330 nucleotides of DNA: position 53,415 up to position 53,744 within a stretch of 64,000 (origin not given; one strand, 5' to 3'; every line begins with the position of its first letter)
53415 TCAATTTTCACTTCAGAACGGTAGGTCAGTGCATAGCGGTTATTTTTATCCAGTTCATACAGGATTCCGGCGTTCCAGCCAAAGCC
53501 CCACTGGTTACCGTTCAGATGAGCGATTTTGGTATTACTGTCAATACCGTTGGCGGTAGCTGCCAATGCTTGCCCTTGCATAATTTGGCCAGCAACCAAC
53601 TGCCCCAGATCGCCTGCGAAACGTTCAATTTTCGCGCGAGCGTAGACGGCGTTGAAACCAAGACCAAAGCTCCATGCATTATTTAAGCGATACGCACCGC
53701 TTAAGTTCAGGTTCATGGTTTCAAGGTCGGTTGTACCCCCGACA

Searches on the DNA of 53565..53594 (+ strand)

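Call 61: search_dna_similar(query=window:53565-53594:+, collection=ecoli_genomes, mode=near, max_rows=12, rows=spread, max_evalue=0.01)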
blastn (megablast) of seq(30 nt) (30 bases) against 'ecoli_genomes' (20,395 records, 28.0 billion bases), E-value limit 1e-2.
No match.
